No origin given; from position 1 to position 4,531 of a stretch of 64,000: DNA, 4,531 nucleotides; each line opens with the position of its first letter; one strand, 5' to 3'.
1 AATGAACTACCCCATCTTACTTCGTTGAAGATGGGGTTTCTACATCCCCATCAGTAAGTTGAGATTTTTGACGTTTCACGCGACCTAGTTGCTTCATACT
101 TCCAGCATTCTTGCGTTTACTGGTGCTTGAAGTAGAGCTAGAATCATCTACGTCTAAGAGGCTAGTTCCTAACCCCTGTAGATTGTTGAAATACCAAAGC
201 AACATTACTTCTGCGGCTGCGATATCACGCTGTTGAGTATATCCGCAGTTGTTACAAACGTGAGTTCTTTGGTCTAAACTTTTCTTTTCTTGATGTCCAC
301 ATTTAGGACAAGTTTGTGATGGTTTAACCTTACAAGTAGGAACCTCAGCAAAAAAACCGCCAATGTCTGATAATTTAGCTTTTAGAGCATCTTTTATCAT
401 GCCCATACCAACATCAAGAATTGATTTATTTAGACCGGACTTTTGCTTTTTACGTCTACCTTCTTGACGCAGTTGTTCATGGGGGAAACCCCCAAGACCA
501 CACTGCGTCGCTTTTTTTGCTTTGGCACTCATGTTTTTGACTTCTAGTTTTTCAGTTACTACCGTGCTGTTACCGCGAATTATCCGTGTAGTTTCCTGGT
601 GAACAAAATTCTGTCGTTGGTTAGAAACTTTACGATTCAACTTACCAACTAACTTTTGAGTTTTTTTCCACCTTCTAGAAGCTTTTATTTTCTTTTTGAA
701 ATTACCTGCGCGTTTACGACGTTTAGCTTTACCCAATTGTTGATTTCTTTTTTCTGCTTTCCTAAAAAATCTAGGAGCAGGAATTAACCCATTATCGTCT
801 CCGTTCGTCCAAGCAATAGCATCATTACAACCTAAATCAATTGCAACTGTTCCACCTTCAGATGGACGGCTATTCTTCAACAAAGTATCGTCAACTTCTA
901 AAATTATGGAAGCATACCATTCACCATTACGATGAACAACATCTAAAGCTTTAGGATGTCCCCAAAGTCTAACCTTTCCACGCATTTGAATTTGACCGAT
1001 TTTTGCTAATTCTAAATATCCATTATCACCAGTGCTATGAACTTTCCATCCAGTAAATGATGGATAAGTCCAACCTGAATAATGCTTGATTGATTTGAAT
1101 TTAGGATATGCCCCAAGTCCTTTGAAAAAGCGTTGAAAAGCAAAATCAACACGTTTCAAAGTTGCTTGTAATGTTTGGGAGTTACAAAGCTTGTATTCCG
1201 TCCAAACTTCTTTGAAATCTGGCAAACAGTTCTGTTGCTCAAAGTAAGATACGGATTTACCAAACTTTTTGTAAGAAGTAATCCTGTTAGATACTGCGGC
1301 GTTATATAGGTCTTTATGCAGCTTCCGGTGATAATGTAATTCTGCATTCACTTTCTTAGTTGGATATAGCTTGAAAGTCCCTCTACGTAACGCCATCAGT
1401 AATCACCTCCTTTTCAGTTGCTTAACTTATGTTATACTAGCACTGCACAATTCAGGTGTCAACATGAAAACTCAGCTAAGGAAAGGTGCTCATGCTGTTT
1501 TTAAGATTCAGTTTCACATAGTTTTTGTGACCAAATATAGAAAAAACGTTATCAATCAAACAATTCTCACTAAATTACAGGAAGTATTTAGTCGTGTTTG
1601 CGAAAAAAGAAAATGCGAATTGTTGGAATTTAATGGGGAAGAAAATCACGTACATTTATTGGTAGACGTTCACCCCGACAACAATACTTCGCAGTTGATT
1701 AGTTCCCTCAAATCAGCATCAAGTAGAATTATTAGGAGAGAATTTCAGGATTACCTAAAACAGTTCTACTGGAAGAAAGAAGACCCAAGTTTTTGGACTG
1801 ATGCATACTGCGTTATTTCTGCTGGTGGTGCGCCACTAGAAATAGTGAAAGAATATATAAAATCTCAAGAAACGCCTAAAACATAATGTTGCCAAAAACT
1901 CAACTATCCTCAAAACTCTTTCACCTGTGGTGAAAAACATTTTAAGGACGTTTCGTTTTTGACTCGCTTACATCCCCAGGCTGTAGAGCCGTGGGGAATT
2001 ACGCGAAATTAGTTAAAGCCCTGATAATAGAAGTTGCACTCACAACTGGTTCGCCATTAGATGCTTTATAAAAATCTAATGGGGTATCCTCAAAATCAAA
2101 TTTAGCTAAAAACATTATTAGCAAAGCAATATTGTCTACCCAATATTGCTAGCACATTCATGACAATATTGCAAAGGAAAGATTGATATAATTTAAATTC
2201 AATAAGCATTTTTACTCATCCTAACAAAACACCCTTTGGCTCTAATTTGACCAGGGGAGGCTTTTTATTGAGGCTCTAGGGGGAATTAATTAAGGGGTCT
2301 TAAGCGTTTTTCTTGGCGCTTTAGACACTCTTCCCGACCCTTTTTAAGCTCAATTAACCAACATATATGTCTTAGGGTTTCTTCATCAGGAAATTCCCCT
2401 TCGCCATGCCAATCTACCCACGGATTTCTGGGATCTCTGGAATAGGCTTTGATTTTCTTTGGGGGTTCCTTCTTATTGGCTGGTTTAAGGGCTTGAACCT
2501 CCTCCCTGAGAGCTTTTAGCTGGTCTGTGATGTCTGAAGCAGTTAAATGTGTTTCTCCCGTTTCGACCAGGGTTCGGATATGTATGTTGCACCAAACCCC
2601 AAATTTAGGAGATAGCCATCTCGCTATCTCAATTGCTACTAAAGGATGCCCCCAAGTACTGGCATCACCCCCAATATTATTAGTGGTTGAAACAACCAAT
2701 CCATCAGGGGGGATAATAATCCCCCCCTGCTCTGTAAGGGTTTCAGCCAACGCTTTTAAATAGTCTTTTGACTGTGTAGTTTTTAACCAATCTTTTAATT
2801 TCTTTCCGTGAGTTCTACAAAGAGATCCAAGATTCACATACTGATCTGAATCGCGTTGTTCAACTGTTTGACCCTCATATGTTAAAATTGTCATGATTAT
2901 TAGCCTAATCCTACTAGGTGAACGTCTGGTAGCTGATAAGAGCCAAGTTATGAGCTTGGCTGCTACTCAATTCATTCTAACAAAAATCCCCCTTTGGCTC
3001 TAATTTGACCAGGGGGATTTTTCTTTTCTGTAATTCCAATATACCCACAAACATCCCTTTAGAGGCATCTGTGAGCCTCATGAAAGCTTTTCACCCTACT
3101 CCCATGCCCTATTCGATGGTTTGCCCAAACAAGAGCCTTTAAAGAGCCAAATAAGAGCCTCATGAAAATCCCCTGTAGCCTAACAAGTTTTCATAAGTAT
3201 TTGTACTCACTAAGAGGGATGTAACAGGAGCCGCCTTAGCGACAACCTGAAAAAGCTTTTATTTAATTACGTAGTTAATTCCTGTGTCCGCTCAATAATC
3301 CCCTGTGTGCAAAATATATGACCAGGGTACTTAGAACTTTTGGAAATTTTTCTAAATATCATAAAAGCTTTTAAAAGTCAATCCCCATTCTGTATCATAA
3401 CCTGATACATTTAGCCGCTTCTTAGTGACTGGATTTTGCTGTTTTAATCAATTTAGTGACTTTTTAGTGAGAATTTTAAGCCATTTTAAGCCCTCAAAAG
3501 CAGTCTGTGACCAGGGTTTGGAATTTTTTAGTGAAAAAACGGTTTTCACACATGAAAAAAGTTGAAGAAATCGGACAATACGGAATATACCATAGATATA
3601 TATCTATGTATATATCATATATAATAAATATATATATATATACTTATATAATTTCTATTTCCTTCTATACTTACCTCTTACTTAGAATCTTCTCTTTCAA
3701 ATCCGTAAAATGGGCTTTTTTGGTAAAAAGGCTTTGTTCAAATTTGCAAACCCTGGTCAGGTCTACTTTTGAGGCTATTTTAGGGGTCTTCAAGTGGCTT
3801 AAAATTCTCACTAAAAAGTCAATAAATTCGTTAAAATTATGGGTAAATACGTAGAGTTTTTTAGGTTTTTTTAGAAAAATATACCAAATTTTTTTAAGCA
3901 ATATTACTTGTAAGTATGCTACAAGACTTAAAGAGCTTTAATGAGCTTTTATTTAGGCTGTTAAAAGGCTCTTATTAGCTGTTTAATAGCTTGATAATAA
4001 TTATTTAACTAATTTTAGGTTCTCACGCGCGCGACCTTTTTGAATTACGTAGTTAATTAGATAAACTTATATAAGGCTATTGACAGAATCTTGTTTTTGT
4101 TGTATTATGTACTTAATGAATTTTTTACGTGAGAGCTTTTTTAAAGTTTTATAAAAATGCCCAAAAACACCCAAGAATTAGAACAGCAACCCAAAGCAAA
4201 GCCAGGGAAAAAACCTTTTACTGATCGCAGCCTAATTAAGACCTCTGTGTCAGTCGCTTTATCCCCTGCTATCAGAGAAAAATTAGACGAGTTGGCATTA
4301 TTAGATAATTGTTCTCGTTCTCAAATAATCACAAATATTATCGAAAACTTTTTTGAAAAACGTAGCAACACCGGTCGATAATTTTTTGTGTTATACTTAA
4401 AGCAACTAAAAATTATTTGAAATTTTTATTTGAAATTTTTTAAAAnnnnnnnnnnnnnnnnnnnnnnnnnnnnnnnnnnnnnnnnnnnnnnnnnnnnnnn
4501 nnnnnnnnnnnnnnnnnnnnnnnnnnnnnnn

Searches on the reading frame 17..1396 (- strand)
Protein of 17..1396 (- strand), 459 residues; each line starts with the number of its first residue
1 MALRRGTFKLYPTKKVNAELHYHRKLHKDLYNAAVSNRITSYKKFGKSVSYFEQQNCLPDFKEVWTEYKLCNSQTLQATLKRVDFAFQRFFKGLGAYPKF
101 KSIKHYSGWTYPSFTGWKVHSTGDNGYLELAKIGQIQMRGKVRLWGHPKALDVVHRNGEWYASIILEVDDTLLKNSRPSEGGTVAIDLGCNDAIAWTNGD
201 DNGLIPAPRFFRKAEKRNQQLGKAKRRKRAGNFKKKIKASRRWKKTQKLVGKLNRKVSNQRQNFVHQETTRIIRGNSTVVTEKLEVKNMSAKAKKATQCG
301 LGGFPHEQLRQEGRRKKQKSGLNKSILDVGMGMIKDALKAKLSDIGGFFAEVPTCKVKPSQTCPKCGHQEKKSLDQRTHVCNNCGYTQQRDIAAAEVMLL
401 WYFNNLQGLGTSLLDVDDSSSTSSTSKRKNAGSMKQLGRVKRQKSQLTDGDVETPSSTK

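Call 47: search_protein_families(library=pfam, proteins=[window:17-1396:-], max_evalue=0.01)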
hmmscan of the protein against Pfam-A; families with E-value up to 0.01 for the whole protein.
window:17-1396:- (459 aa): 2 families
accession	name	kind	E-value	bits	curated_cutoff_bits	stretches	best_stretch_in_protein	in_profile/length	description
PF01385.25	OrfB_IS605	-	1e-16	61.6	30.5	1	167-290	5-117/120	Probable transposase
PF07282.18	Cas12f1-like_TNB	-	8.3e-11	42.3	26.3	1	333-395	3-57/60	Cas12f1-like, TNB domain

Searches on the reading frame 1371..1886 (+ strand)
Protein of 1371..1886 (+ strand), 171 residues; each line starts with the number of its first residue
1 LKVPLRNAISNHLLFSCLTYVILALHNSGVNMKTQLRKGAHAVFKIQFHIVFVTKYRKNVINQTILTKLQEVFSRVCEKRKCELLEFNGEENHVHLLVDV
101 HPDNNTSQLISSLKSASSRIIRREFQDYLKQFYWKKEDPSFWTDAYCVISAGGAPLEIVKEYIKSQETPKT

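Call 47: search_protein_families(library=pfam, proteins=[window:1371-1886:+], max_evalue=0.01)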
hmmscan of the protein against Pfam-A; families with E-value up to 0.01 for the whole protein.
window:1371-1886:+ (171 aa): 1 family
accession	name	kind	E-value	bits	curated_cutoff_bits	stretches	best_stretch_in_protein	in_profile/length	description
PF01797.21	Y1_Tnp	-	3.3e-40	137.4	23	1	43-166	2-121/121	Transposase IS200 like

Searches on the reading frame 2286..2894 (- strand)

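Call 47: search_protein_families(library=pfam, proteins=[window:2286-2894:-], max_evalue=0.01)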
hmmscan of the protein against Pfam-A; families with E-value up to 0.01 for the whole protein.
window:2286-2894:- (202 aa): 1 family
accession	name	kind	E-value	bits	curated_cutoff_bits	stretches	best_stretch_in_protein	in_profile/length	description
PF04383.19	KilA-N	-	4.9e-17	62.1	23.8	1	10-109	8-104/107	KilA-N domain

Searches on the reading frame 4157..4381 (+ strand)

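Call 47: search_protein_families(library=pfam, proteins=[window:4157-4381:+], max_evalue=0.01)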
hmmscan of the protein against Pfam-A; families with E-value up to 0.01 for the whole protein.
window:4157-4381:+ (74 aa): 0 families

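Call 71: search_protein_families(library=ncbifam, proteins=[window:4157-4381:+], max_evalue=1)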
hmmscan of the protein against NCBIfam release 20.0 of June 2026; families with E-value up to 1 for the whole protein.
window:4157-4381:+ (74 aa): 2 families
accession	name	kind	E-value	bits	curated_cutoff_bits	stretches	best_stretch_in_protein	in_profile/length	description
NF008671.0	PRK11675.1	equivalog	0.011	16.2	62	1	31-70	53-92/95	LexA regulated protein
NF041551.1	YlcI_YnfO_N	subfamily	0.1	12.7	30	1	30-58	4-31/42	YlcI/YnfO family protein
